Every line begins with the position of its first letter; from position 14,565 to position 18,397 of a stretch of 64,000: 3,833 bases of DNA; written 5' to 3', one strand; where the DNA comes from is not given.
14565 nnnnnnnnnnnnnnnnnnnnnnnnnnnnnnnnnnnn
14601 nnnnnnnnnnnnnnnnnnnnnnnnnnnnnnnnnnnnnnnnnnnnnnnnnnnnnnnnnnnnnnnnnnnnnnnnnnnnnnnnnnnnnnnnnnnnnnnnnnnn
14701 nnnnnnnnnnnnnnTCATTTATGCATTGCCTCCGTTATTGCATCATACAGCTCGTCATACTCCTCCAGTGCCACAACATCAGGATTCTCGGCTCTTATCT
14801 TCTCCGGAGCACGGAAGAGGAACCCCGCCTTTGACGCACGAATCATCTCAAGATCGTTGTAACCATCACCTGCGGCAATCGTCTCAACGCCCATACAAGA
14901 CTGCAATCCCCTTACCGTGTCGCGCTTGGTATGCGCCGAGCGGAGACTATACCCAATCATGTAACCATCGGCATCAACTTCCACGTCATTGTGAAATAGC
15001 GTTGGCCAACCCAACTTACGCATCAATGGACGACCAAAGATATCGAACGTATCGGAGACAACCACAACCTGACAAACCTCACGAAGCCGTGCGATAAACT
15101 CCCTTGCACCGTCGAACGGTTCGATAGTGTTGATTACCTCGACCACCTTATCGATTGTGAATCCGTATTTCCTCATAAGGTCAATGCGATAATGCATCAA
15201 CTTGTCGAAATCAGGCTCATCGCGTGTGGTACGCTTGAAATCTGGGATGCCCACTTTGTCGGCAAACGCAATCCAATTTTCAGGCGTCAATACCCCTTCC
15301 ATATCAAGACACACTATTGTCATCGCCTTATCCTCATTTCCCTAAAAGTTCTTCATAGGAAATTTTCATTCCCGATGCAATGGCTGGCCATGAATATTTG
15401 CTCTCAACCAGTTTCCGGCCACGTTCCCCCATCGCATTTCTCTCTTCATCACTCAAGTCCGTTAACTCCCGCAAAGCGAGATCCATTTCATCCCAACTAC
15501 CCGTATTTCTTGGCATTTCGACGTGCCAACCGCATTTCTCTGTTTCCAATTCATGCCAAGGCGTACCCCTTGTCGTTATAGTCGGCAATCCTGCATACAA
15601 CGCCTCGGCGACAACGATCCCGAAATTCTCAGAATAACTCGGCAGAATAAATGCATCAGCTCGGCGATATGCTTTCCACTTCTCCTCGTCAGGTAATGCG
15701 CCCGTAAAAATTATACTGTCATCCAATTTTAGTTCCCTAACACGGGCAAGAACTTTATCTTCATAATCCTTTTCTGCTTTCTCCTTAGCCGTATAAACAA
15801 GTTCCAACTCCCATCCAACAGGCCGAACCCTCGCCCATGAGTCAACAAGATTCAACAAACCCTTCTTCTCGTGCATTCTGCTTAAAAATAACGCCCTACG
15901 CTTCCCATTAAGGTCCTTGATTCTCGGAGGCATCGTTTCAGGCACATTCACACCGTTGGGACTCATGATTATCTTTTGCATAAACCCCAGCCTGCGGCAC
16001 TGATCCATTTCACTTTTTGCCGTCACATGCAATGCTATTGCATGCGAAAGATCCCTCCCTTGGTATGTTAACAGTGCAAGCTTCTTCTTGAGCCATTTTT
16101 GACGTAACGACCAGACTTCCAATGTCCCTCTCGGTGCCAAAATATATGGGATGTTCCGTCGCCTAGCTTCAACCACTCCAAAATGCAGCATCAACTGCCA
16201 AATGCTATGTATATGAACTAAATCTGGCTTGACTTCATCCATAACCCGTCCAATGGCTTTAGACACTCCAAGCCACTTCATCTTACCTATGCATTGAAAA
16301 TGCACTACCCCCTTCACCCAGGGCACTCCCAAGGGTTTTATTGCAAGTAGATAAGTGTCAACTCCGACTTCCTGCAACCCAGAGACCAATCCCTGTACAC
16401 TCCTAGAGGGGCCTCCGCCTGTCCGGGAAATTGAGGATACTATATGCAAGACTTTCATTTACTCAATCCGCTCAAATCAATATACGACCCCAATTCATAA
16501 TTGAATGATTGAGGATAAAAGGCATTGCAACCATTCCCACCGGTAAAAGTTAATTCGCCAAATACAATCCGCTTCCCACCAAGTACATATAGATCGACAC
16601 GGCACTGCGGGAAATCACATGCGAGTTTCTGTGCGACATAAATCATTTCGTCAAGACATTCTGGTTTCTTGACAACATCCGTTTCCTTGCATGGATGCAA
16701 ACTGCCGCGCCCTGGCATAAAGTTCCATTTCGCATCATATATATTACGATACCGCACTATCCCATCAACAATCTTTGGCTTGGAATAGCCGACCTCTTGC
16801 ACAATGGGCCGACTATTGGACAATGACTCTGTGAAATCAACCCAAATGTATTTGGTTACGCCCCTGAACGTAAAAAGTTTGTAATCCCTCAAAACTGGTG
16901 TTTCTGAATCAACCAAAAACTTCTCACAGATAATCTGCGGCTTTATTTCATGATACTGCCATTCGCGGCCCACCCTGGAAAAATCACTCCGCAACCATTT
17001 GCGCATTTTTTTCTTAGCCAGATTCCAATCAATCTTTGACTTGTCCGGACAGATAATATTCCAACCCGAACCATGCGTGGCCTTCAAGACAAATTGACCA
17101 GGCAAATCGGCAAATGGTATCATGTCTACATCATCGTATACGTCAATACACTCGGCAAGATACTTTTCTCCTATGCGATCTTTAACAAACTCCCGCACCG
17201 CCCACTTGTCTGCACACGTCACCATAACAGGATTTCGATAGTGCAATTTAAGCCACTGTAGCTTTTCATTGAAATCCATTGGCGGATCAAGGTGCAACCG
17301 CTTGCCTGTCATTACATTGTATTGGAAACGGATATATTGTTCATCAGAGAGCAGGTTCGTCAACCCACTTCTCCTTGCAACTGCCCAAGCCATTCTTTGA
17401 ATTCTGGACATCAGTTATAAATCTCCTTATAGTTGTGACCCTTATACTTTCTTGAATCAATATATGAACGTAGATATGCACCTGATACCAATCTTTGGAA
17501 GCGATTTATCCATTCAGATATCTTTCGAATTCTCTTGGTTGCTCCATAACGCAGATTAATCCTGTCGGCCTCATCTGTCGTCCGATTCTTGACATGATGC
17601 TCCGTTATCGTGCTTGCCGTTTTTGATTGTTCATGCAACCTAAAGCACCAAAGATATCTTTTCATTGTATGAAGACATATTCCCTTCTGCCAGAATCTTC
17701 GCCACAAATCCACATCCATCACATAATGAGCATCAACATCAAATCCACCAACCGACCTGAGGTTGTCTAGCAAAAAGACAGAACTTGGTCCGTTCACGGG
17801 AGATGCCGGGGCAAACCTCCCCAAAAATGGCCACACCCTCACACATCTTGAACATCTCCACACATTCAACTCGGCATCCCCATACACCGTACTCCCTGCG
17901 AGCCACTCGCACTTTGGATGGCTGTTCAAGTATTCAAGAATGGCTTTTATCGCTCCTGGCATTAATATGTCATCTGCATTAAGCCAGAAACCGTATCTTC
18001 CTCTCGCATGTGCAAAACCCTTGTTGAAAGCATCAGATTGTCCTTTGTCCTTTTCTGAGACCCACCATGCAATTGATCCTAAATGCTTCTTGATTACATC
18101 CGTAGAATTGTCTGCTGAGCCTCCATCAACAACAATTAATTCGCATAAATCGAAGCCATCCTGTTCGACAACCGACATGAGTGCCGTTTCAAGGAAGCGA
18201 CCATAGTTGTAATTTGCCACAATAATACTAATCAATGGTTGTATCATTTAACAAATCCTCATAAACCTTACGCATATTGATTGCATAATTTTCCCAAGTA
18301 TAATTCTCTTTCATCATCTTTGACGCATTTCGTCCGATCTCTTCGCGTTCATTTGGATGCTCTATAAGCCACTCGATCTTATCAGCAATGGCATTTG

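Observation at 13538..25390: Teichoic-acid-like phospho-alcohol decoration toolkit with an unusual cytidylyltransferase-reductase fusion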

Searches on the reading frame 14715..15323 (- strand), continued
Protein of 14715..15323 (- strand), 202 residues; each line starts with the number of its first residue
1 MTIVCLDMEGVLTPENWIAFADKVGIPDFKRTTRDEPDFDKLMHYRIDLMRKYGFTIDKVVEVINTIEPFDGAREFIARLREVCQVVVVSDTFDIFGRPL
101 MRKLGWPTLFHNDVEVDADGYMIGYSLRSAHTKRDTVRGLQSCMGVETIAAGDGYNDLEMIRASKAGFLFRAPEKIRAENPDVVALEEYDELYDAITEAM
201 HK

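Call 98: find_encoding_contigs(protein=P0240, flank=3500, max_places=3)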
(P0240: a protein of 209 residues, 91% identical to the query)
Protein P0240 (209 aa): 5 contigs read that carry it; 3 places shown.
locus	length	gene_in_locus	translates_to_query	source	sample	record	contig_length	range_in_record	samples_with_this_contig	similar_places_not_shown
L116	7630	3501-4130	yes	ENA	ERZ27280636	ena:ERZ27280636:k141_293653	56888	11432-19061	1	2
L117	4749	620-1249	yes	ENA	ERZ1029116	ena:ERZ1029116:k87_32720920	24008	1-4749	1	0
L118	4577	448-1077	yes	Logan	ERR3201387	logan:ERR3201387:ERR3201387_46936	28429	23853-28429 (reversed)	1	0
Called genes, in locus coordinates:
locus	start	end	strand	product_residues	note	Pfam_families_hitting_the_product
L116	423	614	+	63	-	-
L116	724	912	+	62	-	-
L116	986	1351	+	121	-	PF13366:PDDEXK_3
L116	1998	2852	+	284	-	PF01370:Epimerase, PF04321:RmlD_sub_bind, PF01073:3Beta_HSD, PF02719:Polysacc_synt_2, PF07993:NAD_binding_4 (weak), PF16363:GDP_Man_Dehyd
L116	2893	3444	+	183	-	PF00908:dTDP_sugar_isom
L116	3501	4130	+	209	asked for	PF00702:Hydrolase, PF12710:HAD (weak)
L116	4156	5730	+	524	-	-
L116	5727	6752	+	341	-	PF01757:Acyl_transf_3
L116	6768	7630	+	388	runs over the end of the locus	PF13439:Glyco_transf_4, PF13477:Glyco_trans_4_2 (weak), PF00534:Glycos_transf_1, PF13692:Glyco_trans_1_4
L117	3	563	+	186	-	?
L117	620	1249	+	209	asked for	PF00702:Hydrolase, PF12710:HAD (weak)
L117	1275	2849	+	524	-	-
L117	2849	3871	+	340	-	PF01757:Acyl_transf_3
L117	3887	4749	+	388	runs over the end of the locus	PF13439:Glyco_transf_4, PF13477:Glyco_trans_4_2 (weak), PF00534:Glycos_transf_1, PF13692:Glyco_trans_1_4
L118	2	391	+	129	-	?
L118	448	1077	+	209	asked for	PF00702:Hydrolase, PF12710:HAD (weak)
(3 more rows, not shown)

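Call 99: search_protein_families(library=pfam, proteins=[L113:4539-5240:+, L113:5333-6562:+, L113:2325-3254:+, L081:6702-7838:+, L081:8655-10208:+, L101:131-1258:+, L101:1291-2358:+, L101:2355-2828:+], max_evalue=0.01)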
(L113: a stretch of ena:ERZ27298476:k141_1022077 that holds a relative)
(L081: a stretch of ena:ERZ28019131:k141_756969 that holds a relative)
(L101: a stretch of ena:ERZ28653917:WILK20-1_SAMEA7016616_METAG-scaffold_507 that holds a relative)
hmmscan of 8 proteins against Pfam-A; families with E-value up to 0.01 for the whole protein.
L113:4539-5240:+ (233 aa): 1 family
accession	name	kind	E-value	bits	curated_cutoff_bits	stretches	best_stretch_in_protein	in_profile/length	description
PF01177.27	Asp_Glu_race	-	3.3e-16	60.2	31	1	4-218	2-205/211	Asp/Glu/Hydantoin racemase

L113:5333-6562:+ (409 aa): 1 family
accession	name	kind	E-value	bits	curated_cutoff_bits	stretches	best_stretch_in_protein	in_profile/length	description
PF04464.20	Glyphos_transf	-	3.9e-05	23.2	22.1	1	209-333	187-296/367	CDP-Glycerol:Poly(glycerophosphate) glycerophosphotransferase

L113:2325-3254:+ (309 aa): 0 families

L081:6702-7838:+ (378 aa): 0 families

L081:8655-10208:+ (517 aa): 0 families

L101:131-1258:+ (375 aa): 0 families

L101:1291-2358:+ (355 aa): 2 families
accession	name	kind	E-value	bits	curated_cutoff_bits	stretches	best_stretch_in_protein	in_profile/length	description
PF00266.25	Aminotran_5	-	1.5e-20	74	21.5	1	28-282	38-297/371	Aminotransferase class-V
PF01053.26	Cys_Met_Meta_PP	-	0.0097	14.9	27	0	50-185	65-195/381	Cys/Met metabolism PLP-dependent enzyme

L101:2355-2828:+ (157 aa): 1 family
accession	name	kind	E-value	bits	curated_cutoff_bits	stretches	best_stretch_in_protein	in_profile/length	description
PF01467.32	CTP_transf_like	-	4.2e-17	63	21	1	10-102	2-94/133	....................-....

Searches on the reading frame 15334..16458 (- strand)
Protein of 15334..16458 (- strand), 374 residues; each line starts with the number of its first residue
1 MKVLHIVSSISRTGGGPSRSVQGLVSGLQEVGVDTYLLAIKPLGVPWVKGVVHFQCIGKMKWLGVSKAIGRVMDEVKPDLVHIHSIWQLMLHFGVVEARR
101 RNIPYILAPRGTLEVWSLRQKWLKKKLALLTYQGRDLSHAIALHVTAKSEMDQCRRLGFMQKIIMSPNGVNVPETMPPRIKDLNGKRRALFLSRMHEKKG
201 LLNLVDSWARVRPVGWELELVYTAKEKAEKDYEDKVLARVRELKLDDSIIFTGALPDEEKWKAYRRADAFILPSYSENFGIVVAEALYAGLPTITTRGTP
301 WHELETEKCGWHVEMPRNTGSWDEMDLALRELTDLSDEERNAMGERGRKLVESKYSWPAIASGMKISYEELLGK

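Call 4: search_protein_families(library=pfam, proteins=[window:15334-16458:-], max_evalue=0.01)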
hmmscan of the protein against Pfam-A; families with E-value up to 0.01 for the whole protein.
window:15334-16458:- (374 aa): 7 families
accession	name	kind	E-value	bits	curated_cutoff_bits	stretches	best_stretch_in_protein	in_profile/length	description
PF00534.26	Glycos_transf_1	-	3.1e-24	85.9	26.4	1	184-349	13-171/172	Glycosyl transferases group 1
PF13692.12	Glyco_trans_1_4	-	1.2e-19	71.4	27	1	187-314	2-125/142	Glycosyl transferases group 1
PF13579.12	Glyco_trans_4_4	-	2.8e-14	54.2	29.7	1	15-169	1-158/158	Glycosyl transferase 4-like domain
PF13439.12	Glyco_transf_4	-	1.5e-09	38.5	28.5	1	15-172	2-168/170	Glycosyltransferase Family 4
PF20706.3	GT4-conflict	-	3e-07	30.2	26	1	163-299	174-314/385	Family 4 Glycosyltransferase in conflict systems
PF13524.12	Glyco_trans_1_2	-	6.2e-05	23.4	25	1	248-359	28-137/144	Glycosyl transferase-like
PF13477.12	Glyco_trans_4_2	-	0.001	19.7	23.4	1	58-112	56-109/139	Glycosyl transferase 4-like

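Call 5: search_protein_families(library=ncbifam, proteins=[window:15334-16458:-], max_evalue=0.01)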
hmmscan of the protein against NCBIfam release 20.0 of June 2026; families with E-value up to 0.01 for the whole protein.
window:15334-16458:- (374 aa): 25 families
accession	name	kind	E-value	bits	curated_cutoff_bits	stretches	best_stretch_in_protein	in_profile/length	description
NF038295.1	EPS_HpsP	equivalog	3.9e-53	180.8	550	2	78-371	93-387/388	hormogonium polysaccharide biosynthesis glycosyltransferase HpsP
NF046085.1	XrtY_assoc_Gly1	equivalog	9.9e-35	120.1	400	1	74-313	94-332/387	XrtY-associated glycosyltransferase XYAG1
NF041010.1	glycosy_Agl16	equivalog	5.7e-19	68.2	575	1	78-371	74-351/352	glycosylation protein Agl16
NF041876.1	EPS_EpsE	equivalog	2.1e-17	63.5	400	1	156-357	181-382/389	exopolysaccharide biosynthesis GT4 family glycosyltransferase EpsE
TIGR04047.1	MSMEG_0565_glyc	hypoth_equivalog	3.1e-16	59.5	259.85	1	195-363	202-366/373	MSMEG_0565 family glycosyltransferase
NF012028.0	PRK15484.1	subfamily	9.4e-16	57.9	618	1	189-362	196-369/380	lipopolysaccharide N-acetylglucosaminyltransferase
NF053787.1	GlcN_PG_synth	equivalog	3.5e-12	45.8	480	1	254-372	249-360/361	N-acetylglucosaminyl phosphatidylglycerol synthase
TIGR04157.1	glyco_rSAM_CFB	subfamily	6.8e-12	45.1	400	1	190-365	231-403/406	TIGR04157 family glycosyltransferase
TIGR02149.1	glgA_Coryne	subfamily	9.3e-12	44.7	302.4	1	186-369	204-388/391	glycogen synthase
TIGR03449.1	mycothiol_MshA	equivalog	6.5e-11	41.8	462.5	1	236-372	273-404/406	D-inositol-3-phosphate glycosyltransferase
NF038255.1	exopoly_VpsD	equivalog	7e-10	38.3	300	1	227-297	243-313/381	VpsD family glycosyltransferase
TIGR03088.1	stp2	hypoth_equivalog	5.8e-09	35.5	409.05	1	193-372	201-374/374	TIGR03088 family PEP-CTERM/XrtA system glycosyltransferase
NF047684.1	TeichurnBiosyTuaC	equivalog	1.3e-08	34.2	550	1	185-305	218-328/391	teichuronic acid biosynthesis protein TuaC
TIGR03999.1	thiol_BshA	equivalog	9.7e-08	31.3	273.7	1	235-371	243-373/375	N-acetyl-alpha-D-glucosaminyl L-malate synthase BshA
TIGR04005.1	wcaL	equivalog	3e-07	29.6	537.6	1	161-360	197-395/406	colanic acid biosynthesis glycosyltransferase WcaL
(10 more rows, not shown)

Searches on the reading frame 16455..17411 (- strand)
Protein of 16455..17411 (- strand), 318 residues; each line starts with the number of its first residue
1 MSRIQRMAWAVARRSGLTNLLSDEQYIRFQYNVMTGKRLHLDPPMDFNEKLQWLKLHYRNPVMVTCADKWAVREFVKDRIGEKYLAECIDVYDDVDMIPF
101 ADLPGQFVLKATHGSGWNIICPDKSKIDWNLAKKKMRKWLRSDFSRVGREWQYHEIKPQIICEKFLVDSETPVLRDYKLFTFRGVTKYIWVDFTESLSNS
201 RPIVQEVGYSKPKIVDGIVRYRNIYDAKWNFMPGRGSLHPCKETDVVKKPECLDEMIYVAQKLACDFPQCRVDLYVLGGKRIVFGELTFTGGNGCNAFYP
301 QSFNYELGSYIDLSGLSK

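Call 4: search_protein_families(library=pfam, proteins=[window:16455-17411:-], max_evalue=0.01)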
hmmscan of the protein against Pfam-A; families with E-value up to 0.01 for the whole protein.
window:16455-17411:- (318 aa): 1 family
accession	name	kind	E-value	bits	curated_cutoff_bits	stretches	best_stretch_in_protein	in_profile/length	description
PF14305.11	ATPgrasp_TupA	-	1.1e-49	169.6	25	2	49-195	1-147/241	TupA-like ATPgrasp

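Call 5: search_protein_families(library=ncbifam, proteins=[window:16455-17411:-], max_evalue=0.01)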
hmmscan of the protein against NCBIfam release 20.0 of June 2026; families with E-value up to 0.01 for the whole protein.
window:16455-17411:- (318 aa): 0 families

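Call 67: search_protein_families(library=ncbifam, proteins=[window:16455-17411:-], max_evalue=0.1)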
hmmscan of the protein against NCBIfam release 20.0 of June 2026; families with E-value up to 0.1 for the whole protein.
window:16455-17411:- (318 aa): 0 families

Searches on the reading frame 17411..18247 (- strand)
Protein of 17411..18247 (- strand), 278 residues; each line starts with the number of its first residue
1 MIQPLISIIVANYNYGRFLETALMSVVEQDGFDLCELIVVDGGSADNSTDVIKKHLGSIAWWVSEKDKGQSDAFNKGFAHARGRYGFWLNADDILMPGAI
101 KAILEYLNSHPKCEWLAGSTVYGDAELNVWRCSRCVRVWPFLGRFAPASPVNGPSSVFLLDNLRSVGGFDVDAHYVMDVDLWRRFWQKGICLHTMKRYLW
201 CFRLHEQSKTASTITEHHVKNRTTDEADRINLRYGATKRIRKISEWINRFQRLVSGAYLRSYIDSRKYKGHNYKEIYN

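Call 4: search_protein_families(library=pfam, proteins=[window:17411-18247:-], max_evalue=0.01)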
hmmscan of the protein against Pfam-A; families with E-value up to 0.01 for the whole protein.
window:17411-18247:- (278 aa): 4 families
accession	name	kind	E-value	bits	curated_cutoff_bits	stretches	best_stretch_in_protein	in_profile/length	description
PF00535.33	Glycos_transf_2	-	1.6e-22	80.6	23.3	1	7-128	1-124/168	Glycosyl transferase family 2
PF13641.12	Glyco_tranf_2_3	-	1.1e-07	32.5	27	1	4-196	2-205/230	Glycosyltransferase like family 2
PF10111.15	Glyco_tranf_2_2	-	2.5e-05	24.4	27.3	1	33-107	28-106/276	Glycosyltransferase like family 2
PF13632.12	Glyco_trans_2_3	-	0.00047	20.5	27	1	89-267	5-158/198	Glycosyl transferase family group 2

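Call 5: search_protein_families(library=ncbifam, proteins=[window:17411-18247:-], max_evalue=0.01)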
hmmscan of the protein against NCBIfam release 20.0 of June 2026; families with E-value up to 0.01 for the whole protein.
window:17411-18247:- (278 aa): 16 families
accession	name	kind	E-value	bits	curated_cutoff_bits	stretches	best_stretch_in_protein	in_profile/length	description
NF007482.0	PRK10073.1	equivalog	8.9e-16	57.8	423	1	3-105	5-108/334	glycosyltransferase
TIGR04009.1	wcaE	equivalog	1.6e-13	50.5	369.2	1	7-101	4-101/248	colanic acid biosynthesis glycosyltransferase WcaE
NF047683.1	TeichurnBiosyTuaG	equivalog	1.3e-12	47.9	400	1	3-110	5-114/252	teichuronic acid biosynthesis protein TuaG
NF050050.1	ProtGlycPglI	equivalog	3e-11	43.3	500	1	4-107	2-108/306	GalNAc(5)-diNAcBac-PP-undecaprenol beta-1,3-glucosyltransferase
TIGR04283.1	glyco_like_mftF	equivalog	8.8e-11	41.8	182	1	6-116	1-105/221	TIGR04283 family arsenosugar biosynthesis glycosyltransferase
TIGR03937.1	PgaC_IcaA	equivalog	1.6e-10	40.6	422.3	1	4-116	45-159/407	poly-beta-1,6-N-acetyl-D-glucosamine synthase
TIGR03111.1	glyc2_xrt_Gpos1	hypoth_equivalog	1.5e-09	37.2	363.95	1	4-120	49-169/439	TIGR03111 family XrtG-associated glycosyltransferase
NF053739.1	GlytfEpsEBac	equivalog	4.1e-08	32.5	450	1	4-203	1-203/265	glycosyltransferase EpsE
NF041875.1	EPS_EpsD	equivalog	6.4e-08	32.4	370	1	6-111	1-105/325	exopolysaccharide biosynthesis glycosyltransferase EpsD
TIGR03965.1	mycofact_glyco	equivalog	7.1e-07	28.4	280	1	7-193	77-271/467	mycofactocin biosynthesis glycosyltransferase MftF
TIGR04440.1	glyco_TIGR04440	domain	3e-05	23.8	70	1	7-124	3-123/215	TIGR00180 family glycosyltransferase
NF038302.1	EPS_HpsE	equivalog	7.2e-05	21.9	300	1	7-124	4-127/307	hormogonium polysaccharide biosynthesis glycosyltransferase HpsE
TIGR04182.1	glyco_TIGR04182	equivalog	0.0013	18.2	325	1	26-108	21-98/293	S-layer glycoprotein N-glycosyltransferase AglJ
NF050113.1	gal_furan_GlfT1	equivalog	0.0022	17.4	330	1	8-93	4-89/290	galactofuranosyltransferase GlfT1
TIGR04017.1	WcaA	equivalog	0.0073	15.9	495.75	1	3-106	4-109/279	colanic acid biosynthesis glycosyltransferase WcaA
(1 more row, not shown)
